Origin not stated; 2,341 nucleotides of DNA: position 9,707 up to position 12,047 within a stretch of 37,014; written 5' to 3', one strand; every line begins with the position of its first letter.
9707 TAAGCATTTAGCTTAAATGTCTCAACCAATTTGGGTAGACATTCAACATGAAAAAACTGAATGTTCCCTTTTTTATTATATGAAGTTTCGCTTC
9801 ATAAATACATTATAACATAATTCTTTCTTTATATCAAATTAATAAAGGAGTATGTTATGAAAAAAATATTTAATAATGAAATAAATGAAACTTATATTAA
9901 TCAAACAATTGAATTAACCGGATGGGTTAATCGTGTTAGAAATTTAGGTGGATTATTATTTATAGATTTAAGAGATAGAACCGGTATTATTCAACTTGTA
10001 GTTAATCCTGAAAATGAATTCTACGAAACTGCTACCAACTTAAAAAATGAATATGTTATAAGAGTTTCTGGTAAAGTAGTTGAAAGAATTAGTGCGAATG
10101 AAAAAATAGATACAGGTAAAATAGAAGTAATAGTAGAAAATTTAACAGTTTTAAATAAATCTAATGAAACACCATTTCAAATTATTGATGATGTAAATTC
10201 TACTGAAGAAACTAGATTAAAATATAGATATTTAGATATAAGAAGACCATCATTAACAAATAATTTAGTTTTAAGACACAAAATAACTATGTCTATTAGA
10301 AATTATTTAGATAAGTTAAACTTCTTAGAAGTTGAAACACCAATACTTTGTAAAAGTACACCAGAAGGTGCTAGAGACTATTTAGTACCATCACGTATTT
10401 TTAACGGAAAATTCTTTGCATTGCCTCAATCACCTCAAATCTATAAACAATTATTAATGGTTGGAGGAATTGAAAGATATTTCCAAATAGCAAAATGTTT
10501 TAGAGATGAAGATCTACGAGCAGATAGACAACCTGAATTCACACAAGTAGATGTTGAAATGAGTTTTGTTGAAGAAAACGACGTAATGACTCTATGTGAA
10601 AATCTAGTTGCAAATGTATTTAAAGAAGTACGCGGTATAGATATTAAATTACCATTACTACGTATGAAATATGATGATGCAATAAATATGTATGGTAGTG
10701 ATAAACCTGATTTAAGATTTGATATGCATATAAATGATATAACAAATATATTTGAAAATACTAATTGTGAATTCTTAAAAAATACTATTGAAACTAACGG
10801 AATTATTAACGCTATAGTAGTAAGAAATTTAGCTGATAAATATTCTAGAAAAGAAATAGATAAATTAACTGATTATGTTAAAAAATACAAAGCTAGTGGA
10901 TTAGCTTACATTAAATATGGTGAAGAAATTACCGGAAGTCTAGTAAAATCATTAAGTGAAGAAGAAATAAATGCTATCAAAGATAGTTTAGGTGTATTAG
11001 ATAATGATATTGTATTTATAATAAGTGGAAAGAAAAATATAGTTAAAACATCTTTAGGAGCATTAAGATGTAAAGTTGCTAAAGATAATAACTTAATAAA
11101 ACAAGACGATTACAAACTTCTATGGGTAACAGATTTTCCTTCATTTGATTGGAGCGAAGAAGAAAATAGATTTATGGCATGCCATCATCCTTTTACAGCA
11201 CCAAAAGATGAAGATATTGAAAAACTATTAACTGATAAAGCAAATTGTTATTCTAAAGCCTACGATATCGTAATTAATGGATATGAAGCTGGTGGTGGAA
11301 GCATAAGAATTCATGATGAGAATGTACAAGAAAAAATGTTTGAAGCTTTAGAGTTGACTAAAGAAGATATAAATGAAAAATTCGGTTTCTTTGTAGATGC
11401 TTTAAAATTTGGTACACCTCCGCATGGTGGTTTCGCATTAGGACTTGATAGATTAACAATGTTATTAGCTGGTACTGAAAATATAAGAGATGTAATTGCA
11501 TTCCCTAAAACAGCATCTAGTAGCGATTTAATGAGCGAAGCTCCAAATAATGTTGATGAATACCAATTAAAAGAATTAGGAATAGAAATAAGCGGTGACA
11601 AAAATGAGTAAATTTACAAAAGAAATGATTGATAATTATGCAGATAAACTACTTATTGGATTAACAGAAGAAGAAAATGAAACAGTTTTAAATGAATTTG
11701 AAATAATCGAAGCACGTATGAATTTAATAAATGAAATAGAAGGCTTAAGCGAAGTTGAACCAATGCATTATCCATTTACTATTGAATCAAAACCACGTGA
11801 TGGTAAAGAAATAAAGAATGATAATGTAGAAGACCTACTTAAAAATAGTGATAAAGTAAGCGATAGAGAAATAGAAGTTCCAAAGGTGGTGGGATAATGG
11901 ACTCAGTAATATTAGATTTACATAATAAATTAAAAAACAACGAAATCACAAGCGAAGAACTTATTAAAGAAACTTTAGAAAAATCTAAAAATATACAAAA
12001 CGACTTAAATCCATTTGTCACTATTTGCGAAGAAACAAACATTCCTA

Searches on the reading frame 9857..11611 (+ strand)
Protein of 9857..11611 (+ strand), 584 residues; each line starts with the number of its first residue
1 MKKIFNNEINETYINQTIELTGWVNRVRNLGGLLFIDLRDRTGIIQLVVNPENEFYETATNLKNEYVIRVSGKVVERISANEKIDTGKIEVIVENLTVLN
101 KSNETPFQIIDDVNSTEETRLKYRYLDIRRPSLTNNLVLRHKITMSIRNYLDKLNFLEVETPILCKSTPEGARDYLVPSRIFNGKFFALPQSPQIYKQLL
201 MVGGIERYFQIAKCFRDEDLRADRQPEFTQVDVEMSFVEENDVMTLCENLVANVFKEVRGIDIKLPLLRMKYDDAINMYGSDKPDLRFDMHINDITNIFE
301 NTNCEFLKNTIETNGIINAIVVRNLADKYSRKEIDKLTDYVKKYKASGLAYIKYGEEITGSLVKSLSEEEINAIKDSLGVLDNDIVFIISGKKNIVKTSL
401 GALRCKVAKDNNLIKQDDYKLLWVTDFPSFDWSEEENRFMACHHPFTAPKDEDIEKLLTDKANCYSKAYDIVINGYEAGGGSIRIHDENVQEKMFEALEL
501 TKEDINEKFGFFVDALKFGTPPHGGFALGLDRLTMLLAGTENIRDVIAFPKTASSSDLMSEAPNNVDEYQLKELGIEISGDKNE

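Call 8: search_protein_families(library=pfam, proteins=[window:9857-11611:+], max_evalue=0.01)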
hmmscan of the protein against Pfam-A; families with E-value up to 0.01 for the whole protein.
window:9857-11611:+ (584 aa): 4 families
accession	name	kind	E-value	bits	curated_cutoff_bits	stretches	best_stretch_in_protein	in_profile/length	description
PF00152.25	tRNA-synt_2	-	3.6e-127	424.1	25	1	117-552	2-307/308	tRNA synthetases class II (D, K and N)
PF02938.19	GAD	-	2.1e-21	76.4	23.4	1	308-400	2-95/95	GAD domain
PF01336.31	tRNA_anti-codon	-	1.1e-19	70.6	27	1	20-99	3-75/75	OB-fold nucleic acid binding domain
PF01409.25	tRNA-synt_2d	-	2.8e-07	30.7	19.8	0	207-265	104-160/246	tRNA synthetases class II core domain (F)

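Call 11: find_related_loci(query=window:9857-11608:+, collection=genome_contigs, flank=4000)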
Query window:9857-11608:+ (584 aa) in genome_contigs; peptide patterns used: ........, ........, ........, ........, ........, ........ (x = any residue, [..] = any of these).
175 stretches matched a pattern; 79 encode a relative of the query (tblastn E <= 1e-3); 78 distinct loci.
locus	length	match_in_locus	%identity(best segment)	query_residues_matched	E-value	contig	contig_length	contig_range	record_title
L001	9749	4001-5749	81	1-584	0e+0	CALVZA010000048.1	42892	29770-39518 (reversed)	MAG: uncultured Bacilli bacterium isolate E02__bin241 genome assembly, contig: E02__k127_267609, whole genome shotgun se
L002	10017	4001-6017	93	5-579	0e+0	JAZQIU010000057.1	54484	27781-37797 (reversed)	MAG: Bacilli bacterium isolate T1900044622_TS20190088.MAGScoT_cleanbin_000040 SGB_905_k141_1448665, whole genome shotgun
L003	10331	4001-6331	80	1-584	0e+0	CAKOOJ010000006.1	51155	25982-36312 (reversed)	MAG: uncultured Bacilli bacterium isolate REFINED_METABAT215_TOP10_CONTIGS_1500_ASSEMBLY_K77_MERGED__Hadza_MoBio_hadza-E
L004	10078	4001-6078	80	1-584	0e+0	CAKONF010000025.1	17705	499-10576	MAG: uncultured Bacilli bacterium isolate REFINED_METABAT215_TOP10_CONTIGS_1500_ASSEMBLY_K77_MERGED__Hadza_MoBio_hadza-A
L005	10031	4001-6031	80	1-584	0e+0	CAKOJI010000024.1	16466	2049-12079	MAG: uncultured Bacilli bacterium isolate REFINED_METABAT215_TOP10_CONTIGS_1500_ASSEMBLY_K77_MERGED__Hadza_MoBio_hadza-A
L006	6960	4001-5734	74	1-578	0e+0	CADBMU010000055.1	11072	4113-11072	MAG: uncultured Erysipelotrichaceae bacterium isolate RUG14121 genome assembly, contig: RUG14121_asm_55, whole genome sh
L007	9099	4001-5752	83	1-584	0e+0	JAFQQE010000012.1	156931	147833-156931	MAG: Bacilli bacterium isolate RGIG2050 Goat_Colon-2__c450, whole genome shotgun sequence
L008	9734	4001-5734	73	1-578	0e+0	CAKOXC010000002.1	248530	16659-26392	MAG: uncultured Bacilli bacterium isolate REFINED_METABAT215_TOP10_CONTIGS_1500_ASSEMBLY_K77_MERGED__Hadza_MoBio_hadza-E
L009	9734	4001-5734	71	1-578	0e+0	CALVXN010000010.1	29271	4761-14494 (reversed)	MAG: uncultured Bacilli bacterium isolate BRZ_Q__bin43 genome assembly, contig: BRZ_Q__NODE_1361_length_29271_cov_9.5132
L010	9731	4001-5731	69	1-578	0e+0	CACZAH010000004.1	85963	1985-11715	MAG: uncultured Erysipelotrichaceae bacterium isolate RUG12438 genome assembly, contig: RUG12438_asm_4, whole genome sho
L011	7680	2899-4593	72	14-578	0e+0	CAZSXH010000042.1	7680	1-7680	MAG TPA_asm: uncultured Muribaculaceae bacterium isolate SRP199465_co1_44 genome assembly, contig: NODE_27327_length_768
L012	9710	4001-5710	70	4-578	0e+0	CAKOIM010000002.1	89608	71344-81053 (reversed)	MAG: uncultured Bacilli bacterium isolate REFINED_METABAT215_TOP10_CONTIGS_1500_ASSEMBLY_K77_MERGED__Hadza_MoBio_hadza-A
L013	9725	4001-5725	70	1-576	0e+0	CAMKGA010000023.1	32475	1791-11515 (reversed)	MAG: uncultured Bacillales bacterium isolate SRR12081294_bin.11_metaWRAP_v1.3_MAG genome assembly, contig: ERZ12289768.1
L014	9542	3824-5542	70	1-578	0e+0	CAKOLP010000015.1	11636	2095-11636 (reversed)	MAG: uncultured Bacilli bacterium isolate REFINED_METABAT215_TOP10_CONTIGS_1500_ASSEMBLY_K77_MERGED__Hadza_MoBio_hadza-A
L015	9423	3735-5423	72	16-578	0e+0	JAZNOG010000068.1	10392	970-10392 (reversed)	MAG: Bacilli bacterium isolate T1900044652_TS20190118.MAGScoT_cleanbin_000064 SGB_1442_k141_1907806, whole genome shotgu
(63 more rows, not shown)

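Call 33: search_protein_families(library=pfam, proteins=[L007:3574-3975:+], max_evalue=0.001)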
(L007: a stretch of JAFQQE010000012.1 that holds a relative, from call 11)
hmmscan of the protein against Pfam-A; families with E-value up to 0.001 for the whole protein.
L007:3574-3975:+ (134 aa): 0 families

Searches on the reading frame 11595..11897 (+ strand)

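Call 8: search_protein_families(library=pfam, proteins=[window:11595-11897:+], max_evalue=0.01)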
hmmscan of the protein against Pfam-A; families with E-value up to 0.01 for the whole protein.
window:11595-11897:+ (100 aa): 1 family
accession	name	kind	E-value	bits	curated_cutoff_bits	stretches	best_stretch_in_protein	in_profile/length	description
PF02686.20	GatC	-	3.8e-05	24.2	23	1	23-93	1-64/66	Glu-tRNAGln amidotransferase C subunit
